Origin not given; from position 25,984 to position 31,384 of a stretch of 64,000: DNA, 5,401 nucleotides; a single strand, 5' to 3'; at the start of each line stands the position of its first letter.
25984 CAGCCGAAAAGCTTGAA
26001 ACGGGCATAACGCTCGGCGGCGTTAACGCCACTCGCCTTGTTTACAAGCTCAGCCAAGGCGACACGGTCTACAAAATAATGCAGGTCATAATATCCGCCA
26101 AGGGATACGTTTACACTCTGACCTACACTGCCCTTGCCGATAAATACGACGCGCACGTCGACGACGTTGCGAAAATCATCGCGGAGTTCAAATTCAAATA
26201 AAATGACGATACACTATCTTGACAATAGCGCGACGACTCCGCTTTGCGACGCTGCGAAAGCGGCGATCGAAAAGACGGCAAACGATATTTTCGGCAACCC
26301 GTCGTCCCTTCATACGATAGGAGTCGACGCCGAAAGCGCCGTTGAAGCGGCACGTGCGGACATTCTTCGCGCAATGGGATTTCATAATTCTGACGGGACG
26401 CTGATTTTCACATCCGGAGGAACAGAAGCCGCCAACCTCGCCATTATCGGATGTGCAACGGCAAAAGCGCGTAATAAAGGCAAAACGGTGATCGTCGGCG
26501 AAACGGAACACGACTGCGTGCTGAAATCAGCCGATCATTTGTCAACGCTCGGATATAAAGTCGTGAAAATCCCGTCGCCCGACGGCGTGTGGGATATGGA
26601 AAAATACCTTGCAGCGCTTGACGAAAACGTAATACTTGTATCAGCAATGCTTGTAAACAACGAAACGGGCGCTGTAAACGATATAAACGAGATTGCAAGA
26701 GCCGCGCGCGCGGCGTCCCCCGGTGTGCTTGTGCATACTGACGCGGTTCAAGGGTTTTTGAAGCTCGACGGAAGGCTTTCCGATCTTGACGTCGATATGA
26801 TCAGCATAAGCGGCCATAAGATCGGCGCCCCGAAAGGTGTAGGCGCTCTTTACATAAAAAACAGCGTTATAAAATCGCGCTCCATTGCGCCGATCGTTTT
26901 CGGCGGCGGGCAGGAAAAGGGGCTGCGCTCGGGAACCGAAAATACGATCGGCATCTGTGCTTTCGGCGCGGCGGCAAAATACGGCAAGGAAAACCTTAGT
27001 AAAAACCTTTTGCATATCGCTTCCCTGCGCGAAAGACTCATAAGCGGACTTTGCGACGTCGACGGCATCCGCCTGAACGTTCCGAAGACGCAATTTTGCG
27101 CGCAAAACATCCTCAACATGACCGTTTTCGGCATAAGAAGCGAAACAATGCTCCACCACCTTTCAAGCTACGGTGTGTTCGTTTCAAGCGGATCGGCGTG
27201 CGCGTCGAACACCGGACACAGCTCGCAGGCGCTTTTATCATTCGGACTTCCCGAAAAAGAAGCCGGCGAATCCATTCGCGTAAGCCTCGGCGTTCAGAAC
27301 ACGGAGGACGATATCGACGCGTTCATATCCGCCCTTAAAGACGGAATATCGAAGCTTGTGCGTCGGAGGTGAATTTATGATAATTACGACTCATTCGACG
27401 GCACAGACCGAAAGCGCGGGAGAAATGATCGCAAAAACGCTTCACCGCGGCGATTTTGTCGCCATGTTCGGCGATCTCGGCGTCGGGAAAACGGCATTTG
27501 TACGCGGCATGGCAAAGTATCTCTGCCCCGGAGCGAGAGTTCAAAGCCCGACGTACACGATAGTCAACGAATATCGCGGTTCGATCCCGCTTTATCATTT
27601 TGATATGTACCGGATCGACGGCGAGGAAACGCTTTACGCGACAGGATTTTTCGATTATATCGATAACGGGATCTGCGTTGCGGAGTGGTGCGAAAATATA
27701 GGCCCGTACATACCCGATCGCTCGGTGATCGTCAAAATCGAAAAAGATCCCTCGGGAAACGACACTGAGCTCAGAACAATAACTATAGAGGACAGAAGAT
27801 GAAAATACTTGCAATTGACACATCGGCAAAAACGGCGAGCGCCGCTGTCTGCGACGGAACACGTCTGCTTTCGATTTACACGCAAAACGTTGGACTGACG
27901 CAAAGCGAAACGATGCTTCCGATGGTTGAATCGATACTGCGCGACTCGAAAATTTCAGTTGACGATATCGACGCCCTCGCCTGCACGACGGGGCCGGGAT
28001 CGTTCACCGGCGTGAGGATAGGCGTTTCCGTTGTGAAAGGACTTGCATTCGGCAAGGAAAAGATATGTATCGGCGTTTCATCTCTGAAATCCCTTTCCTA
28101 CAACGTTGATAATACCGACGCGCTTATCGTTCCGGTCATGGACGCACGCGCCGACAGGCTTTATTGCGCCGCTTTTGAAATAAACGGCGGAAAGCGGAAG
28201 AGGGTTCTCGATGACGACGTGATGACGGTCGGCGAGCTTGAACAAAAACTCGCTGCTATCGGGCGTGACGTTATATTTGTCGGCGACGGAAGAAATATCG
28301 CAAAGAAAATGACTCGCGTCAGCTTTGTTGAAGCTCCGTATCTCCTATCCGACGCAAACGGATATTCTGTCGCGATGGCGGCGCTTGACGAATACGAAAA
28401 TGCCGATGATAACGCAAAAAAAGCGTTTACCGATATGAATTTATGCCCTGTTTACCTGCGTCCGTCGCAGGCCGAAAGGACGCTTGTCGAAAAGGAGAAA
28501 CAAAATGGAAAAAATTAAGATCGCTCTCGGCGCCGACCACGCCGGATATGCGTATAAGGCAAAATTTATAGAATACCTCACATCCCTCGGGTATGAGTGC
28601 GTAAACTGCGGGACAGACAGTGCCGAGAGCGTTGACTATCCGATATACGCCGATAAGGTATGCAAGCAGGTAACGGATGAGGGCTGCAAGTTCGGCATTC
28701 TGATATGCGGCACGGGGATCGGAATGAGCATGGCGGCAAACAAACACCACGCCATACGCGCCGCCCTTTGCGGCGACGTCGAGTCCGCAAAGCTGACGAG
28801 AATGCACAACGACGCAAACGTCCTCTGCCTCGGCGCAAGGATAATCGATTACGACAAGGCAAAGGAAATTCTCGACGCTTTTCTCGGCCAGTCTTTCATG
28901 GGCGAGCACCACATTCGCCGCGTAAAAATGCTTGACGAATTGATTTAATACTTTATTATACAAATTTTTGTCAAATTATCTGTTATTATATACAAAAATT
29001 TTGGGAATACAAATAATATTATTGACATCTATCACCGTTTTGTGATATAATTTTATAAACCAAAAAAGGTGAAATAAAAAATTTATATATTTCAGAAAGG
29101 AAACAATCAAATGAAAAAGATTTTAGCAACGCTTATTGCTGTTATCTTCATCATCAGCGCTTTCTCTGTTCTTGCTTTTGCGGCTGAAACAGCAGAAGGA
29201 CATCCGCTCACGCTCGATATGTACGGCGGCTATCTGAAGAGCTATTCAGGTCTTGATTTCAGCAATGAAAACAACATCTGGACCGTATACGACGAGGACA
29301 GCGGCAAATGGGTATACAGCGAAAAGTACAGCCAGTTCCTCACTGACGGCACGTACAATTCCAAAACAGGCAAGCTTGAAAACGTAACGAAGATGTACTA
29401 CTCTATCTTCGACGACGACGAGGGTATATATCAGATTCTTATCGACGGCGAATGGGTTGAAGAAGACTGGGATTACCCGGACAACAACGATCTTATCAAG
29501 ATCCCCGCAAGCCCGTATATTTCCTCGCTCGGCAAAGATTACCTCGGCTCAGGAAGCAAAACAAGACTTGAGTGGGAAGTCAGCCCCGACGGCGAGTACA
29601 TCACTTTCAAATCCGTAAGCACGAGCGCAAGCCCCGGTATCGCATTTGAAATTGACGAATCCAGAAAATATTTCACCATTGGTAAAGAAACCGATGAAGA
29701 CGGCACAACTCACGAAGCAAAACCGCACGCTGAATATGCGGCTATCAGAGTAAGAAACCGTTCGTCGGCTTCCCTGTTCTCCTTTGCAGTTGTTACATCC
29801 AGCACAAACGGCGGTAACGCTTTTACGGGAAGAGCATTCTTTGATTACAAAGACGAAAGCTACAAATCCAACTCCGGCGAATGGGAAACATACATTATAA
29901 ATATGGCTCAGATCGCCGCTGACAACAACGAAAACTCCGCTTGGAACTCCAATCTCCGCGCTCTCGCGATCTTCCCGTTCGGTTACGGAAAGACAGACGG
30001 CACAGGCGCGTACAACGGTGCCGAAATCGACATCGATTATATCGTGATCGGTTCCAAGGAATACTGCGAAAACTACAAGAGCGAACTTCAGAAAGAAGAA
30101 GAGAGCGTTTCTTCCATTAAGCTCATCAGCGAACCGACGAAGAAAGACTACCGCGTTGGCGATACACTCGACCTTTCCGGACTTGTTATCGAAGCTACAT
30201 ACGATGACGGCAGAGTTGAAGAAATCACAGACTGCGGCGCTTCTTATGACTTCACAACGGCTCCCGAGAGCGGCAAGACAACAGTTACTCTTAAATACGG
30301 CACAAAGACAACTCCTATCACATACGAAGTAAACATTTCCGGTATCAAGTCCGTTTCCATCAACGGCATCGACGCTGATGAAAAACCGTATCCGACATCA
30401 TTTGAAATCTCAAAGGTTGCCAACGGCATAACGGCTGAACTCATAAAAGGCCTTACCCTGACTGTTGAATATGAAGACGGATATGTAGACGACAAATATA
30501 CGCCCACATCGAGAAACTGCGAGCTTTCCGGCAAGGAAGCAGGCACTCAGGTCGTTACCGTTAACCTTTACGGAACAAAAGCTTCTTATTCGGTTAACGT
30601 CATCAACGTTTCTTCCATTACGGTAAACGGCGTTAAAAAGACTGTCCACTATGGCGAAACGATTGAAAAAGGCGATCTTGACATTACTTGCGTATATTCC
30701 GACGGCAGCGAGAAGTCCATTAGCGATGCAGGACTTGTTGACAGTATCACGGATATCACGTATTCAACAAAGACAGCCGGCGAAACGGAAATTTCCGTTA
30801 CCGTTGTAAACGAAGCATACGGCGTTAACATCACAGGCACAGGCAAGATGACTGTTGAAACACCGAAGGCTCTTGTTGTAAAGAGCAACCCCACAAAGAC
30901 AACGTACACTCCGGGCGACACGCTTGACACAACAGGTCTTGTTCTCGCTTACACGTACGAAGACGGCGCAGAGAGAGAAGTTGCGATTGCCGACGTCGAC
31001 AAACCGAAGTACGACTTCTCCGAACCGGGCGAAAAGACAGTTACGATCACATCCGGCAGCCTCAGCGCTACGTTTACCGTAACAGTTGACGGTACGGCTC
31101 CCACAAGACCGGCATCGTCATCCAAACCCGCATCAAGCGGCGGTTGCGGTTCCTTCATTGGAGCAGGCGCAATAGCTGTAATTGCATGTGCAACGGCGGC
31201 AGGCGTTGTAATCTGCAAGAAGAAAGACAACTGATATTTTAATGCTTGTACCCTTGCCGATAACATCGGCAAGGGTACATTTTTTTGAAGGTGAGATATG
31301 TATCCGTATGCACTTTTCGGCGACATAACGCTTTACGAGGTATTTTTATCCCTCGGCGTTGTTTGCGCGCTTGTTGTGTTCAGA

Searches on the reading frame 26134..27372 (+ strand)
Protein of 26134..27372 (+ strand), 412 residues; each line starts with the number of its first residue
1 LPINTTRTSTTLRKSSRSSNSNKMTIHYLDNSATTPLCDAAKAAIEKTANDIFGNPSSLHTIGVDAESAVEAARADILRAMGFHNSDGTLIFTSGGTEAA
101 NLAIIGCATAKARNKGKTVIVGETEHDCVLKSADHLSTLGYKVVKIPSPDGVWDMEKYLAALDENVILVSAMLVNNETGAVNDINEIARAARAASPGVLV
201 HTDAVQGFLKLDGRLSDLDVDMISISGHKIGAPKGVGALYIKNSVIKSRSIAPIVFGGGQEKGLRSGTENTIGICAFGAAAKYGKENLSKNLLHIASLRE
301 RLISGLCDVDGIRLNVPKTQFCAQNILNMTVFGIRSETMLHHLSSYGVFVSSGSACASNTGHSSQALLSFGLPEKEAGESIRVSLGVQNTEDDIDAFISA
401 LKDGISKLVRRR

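Call 63: search_protein_families(library=pfam, proteins=[window:26134-27372:+], max_evalue=0.0001)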
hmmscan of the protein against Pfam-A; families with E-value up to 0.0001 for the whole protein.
window:26134-27372:+ (412 aa): 1 family
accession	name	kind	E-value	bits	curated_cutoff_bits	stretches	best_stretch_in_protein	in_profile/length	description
PF00266.25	Aminotran_5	-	4.1e-71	240.4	21.5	1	27-397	1-371/371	Aminotransferase class-V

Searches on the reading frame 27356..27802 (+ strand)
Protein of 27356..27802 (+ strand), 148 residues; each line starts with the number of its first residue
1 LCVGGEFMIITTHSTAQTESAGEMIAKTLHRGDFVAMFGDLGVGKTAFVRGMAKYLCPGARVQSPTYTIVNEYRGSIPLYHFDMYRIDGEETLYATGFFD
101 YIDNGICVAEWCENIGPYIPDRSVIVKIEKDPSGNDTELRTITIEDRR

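Call 63: search_protein_families(library=pfam, proteins=[window:27356-27802:+], max_evalue=0.0001)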
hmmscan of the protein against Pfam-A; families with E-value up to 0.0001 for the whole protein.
window:27356-27802:+ (148 aa): 1 family
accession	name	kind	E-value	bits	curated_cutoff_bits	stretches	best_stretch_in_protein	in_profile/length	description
PF02367.23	TsaE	-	4.5e-36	124.1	26.6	1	13-131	2-121/128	Threonylcarbamoyl adenosine biosynthesis protein TsaE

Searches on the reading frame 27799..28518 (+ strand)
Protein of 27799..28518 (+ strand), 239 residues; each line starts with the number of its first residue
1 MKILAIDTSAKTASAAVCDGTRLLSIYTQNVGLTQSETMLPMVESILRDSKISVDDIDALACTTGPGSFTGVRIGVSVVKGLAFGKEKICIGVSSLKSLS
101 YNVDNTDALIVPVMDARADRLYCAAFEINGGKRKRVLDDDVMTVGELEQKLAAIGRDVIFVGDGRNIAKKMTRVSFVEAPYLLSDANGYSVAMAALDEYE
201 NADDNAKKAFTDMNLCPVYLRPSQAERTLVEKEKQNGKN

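Call 64: search_protein_families(library=pfam, proteins=[window:27799-28518:+], max_evalue=0.0001)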
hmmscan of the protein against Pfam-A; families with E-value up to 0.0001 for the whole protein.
window:27799-28518:+ (239 aa): 1 family
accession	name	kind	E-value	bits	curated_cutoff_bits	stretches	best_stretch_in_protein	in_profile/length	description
PF00814.31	TsaD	-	3.8e-27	96.1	24.8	1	36-185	30-191/264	tRNA N6-adenosine threonylcarbamoyltransferase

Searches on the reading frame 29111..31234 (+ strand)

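Call 64: search_protein_families(library=pfam, proteins=[window:29111-31234:+], max_evalue=0.0001)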
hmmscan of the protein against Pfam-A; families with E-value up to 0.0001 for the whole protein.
window:29111-31234:+ (707 aa): 1 family
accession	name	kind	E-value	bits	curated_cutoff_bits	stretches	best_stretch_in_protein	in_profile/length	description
PF07523.18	Big_3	-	2.5e-27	95.4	21.2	2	593-659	2-68/68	Bacterial Ig-like domain (group 3)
